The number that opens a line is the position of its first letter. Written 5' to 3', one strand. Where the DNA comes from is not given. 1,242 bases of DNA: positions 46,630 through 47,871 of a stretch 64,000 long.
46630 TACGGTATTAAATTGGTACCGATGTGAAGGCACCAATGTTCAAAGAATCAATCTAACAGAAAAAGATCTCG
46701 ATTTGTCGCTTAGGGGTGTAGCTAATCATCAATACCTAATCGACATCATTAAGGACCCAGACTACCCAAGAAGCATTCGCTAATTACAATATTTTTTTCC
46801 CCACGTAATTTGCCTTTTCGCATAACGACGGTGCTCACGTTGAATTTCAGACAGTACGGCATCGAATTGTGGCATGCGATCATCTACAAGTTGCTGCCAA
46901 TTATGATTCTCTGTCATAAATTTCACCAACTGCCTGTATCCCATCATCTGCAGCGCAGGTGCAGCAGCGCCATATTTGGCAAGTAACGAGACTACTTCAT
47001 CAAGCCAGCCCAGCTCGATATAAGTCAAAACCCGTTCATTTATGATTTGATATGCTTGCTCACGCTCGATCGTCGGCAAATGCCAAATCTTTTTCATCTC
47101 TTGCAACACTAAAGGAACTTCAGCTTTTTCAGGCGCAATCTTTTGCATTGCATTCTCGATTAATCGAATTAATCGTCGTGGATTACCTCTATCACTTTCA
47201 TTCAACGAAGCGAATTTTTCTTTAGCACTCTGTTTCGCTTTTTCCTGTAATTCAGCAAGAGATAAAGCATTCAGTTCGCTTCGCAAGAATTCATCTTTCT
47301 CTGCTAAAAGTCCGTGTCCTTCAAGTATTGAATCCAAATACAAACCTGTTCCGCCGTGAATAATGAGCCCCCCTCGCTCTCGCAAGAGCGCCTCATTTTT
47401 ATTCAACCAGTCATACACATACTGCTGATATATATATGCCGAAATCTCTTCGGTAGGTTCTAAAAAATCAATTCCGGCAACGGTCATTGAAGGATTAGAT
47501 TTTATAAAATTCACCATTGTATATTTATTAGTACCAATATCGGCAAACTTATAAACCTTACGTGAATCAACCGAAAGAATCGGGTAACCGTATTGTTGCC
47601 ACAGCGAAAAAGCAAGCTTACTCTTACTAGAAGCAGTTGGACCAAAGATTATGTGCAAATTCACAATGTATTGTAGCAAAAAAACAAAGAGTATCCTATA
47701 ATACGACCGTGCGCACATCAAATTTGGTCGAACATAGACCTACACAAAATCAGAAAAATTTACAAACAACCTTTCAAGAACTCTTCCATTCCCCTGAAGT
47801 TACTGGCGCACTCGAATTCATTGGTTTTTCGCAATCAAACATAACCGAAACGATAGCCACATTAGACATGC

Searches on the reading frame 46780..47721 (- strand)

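Call 55: search_protein_families(library=pfam, proteins=[window:46780-47721:-], max_evalue=1)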
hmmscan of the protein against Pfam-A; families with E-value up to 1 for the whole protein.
window:46780-47721:- (313 aa): 5 families
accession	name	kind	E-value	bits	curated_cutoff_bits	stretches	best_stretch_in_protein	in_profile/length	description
PF01715.23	IPPT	-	2.6e-35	122.7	23.6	1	56-310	2-242/243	IPP transferase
PF01745.22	IPT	-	2.1e-07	31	20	2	21-57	2-38/233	Isopentenyl transferase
PF14401.11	RLAN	-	0.092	12.8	25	1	20-57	85-123/150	RimK-like ATPgrasp N-terminal domain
PF04816.18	TrmK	-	0.12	12.3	27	1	188-303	84-194/205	tRNA (adenine(22)-N(1))-methyltransferase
PF19664.4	DUF6167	-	0.22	12.1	27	1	54-126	3-75/96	Family of unknown function (DUF6167)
